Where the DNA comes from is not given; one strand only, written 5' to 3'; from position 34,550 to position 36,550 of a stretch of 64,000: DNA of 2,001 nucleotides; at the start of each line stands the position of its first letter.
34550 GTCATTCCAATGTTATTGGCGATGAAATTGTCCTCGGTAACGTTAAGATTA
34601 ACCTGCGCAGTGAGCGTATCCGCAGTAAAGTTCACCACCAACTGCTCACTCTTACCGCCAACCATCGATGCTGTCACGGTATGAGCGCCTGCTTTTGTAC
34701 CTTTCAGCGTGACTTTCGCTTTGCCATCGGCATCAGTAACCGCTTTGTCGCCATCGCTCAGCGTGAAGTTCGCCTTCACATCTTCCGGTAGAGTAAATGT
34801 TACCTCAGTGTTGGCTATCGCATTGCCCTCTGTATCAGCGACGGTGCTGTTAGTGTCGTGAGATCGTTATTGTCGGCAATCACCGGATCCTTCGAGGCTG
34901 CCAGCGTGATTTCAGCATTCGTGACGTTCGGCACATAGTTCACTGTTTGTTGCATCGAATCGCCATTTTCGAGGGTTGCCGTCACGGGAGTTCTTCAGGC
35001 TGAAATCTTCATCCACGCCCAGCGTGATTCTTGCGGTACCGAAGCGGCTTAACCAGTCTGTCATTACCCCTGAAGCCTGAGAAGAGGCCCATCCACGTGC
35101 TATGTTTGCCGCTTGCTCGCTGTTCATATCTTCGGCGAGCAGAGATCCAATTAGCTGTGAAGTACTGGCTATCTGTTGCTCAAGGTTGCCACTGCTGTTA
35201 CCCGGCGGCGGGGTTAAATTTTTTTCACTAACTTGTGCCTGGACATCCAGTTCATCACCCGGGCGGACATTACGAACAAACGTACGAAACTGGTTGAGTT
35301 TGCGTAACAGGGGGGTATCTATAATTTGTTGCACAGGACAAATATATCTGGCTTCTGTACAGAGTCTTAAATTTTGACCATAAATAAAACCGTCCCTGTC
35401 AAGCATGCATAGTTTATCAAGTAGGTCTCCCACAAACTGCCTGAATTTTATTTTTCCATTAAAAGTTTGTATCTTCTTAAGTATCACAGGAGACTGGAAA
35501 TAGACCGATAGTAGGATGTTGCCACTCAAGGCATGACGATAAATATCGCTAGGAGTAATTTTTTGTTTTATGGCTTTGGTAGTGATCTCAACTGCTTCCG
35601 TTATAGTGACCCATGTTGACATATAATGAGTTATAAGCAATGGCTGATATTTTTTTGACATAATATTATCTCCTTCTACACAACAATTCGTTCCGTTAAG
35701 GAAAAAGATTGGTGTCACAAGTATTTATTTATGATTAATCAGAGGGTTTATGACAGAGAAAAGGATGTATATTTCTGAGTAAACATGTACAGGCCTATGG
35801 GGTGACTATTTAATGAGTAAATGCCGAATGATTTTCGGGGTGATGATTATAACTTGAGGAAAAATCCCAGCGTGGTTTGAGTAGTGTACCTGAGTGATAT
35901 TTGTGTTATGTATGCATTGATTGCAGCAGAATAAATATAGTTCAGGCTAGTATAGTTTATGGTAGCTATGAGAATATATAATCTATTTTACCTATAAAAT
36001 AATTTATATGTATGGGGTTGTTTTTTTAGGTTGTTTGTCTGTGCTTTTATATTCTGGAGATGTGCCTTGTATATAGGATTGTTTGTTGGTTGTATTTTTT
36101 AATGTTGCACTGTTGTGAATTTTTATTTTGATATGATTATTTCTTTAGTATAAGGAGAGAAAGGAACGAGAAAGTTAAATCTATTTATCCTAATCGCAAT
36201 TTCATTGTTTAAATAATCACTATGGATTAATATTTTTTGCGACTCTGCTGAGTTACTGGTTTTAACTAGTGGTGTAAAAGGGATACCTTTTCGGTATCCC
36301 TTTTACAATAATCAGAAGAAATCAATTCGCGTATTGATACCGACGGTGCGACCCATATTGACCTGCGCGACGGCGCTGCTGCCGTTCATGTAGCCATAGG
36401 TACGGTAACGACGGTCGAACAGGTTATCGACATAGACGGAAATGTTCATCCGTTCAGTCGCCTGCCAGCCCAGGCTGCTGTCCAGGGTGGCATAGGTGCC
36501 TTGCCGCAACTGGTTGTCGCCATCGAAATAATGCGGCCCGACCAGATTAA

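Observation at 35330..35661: Strong ribosome-binding site and ATG of unknown origin reading into the yeeJ remnant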

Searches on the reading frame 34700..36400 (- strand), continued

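Call 86: find_encoding_contigs(protein=P0245, flank=6000, max_places=1)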
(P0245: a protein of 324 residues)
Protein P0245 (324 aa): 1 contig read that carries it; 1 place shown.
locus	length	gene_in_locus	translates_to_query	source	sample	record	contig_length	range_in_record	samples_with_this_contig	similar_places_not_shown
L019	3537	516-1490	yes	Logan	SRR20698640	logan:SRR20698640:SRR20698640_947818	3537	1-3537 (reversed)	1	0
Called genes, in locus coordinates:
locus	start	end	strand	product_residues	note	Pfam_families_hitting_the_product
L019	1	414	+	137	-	?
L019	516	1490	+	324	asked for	-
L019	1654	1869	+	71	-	-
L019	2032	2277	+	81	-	-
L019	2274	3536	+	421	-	?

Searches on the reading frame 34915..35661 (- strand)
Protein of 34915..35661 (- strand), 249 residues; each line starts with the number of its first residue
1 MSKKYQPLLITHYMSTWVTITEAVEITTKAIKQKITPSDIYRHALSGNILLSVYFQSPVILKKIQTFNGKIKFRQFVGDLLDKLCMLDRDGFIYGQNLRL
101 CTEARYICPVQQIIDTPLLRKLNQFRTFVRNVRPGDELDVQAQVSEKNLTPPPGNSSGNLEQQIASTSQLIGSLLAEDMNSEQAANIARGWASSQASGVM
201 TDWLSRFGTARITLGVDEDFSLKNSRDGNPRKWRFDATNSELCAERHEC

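Call 15: profile_search(protein=window:34915-35661:-)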
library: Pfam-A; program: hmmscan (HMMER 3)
A. the first sequence (249 residues): domains with independent E <= 10: 1; with E <= 0.001: 1
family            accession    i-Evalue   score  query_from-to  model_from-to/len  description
IAT_beta          PF11924.14    8.7e-07    29.2     168-226         3-64/279  Inverse autotransporter, beta-domain

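Call 17: search_protein_families(proteins=[window:34915-35661:-], library=ncbifam, max_evalue=1)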
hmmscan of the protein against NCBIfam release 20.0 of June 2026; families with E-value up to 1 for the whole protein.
window:34915-35661:- (249 aa): 6 families
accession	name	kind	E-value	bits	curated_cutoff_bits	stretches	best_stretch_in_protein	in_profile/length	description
NF040978.1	Ve_IatC_Nterm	equivalog_domain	2e-28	98.5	2400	1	118-226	91-207/1065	inverse autotransporter adhesin IatC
NF040979.1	Ve_Ilp_Nterm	equivalog_domain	3.8e-13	48.7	1125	1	118-225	112-222/550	inverse autotransporter adhesin Ilp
NF040981.1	Ve_YrIlm_NTERM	equivalog_domain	7.4e-11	41.3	750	1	118-225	67-179/477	YrIlm family inverse autotransporter adhesin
NF040980.1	Ve_Inv_Crono_N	equivalog_domain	3.2e-05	23.1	710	1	157-225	45-115/350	inverse autotransporter invasin Inv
NF033627.3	intimin_all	equivalog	0.0005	18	1400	1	162-220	168-223/939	intimin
NF033639.1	intimin_alpha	exception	0.00074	17.4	2050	1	163-220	169-223/940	intimin type alpha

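Call 18: search_protein_families(proteins=[window:34915-35661:-], library=phrogs, max_evalue=1)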
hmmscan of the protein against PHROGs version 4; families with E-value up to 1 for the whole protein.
window:34915-35661:- (249 aa): 1 family
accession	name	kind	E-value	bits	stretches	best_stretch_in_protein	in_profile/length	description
phrog_7803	-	unknown function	1.2e-29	103.6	1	142-225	38-117/1642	-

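Call 37: list_cluster_members(proteins=[window:34915-35661:-, L002:8960-9883:+])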
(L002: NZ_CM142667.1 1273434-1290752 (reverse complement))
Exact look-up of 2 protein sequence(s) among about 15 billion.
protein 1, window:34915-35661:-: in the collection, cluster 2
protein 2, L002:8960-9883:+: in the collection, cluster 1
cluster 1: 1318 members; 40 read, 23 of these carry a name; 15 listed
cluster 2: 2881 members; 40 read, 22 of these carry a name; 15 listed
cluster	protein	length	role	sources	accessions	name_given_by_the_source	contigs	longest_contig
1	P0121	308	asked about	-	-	TPA: hypothetical protein ME365_002189 [Klebsiella pneumoniae] | hypothetical protein | Uncharacterized protein n=10 Tax=Gammaproteobacteria TaxID=1236 RepID=A0ACC5U0I9_ECOLX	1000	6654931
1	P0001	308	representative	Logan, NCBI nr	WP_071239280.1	hypothetical protein [Yersinia pestis]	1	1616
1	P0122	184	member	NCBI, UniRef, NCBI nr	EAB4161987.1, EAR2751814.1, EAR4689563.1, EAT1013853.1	hypothetical protein EJQ74_10425 [Salmonella enterica] | Uncharacterized protein n=1 Tax=Klebsiella pneumoniae TaxID=573 RepID=A0A483IXH3_KLEPN | hypothetical protein [Salmonella enterica]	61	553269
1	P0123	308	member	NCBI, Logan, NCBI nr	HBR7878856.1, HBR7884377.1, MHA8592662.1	TPA: hypothetical protein L9423_003510 [Klebsiella pneumoniae] | hypothetical protein [Klebsiella pneumoniae]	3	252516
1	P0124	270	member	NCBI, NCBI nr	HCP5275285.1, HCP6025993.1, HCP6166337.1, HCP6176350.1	TPA: hypothetical protein ACH01B_000520, partial [Klebsiella pneumoniae] | hypothetical protein [Klebsiella pneumoniae]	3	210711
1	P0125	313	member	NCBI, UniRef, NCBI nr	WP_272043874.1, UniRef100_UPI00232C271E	hypothetical protein [Klebsiella pneumoniae] | hypothetical protein n=1 Tax=Klebsiella pneumoniae TaxID=573 RepID=UPI00232C271E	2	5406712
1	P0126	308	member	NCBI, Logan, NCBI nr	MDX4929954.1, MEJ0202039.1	hypothetical protein WDT11_10480 [Klebsiella pneumoniae] | hypothetical protein [Klebsiella pneumoniae]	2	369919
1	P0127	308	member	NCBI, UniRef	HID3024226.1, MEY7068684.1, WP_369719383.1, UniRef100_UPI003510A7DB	hypothetical protein [Klebsiella pneumoniae] | hypothetical protein n=1 Tax=Klebsiella pneumoniae TaxID=573 RepID=UPI003510A7DB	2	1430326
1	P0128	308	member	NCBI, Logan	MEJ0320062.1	hypothetical protein WDT82_21000 [Klebsiella pneumoniae]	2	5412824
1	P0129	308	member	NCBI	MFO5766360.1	hypothetical protein ACLBQX_04645 [Klebsiella pneumoniae]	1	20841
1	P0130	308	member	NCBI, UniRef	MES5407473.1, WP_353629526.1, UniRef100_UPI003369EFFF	hypothetical protein ABVL73_11445 [Klebsiella pneumoniae] | hypothetical protein n=1 Tax=Klebsiella pneumoniae TaxID=573 RepID=UPI003369EFFF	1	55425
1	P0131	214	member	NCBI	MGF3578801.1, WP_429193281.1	hypothetical protein ACQX7K_26250, partial [Klebsiella pneumoniae]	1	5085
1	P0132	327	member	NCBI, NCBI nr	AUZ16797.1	hypothetical protein AL511_25185 [Klebsiella aerogenes]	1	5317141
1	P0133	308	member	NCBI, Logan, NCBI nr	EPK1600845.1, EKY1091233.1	hypothetical protein MEW26_002567 [Klebsiella pneumoniae] | hypothetical protein [Klebsiella pneumoniae]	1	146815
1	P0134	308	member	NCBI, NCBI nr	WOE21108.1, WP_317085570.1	hypothetical protein REP97_09575 [Klebsiella pneumoniae] | hypothetical protein [Klebsiella pneumoniae]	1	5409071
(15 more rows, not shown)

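Call 60: search_protein_families(proteins=[window:34915-35661:-], library=padloc, max_evalue=1)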
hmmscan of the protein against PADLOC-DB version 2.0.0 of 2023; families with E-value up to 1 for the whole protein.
window:34915-35661:- (249 aa): 0 families
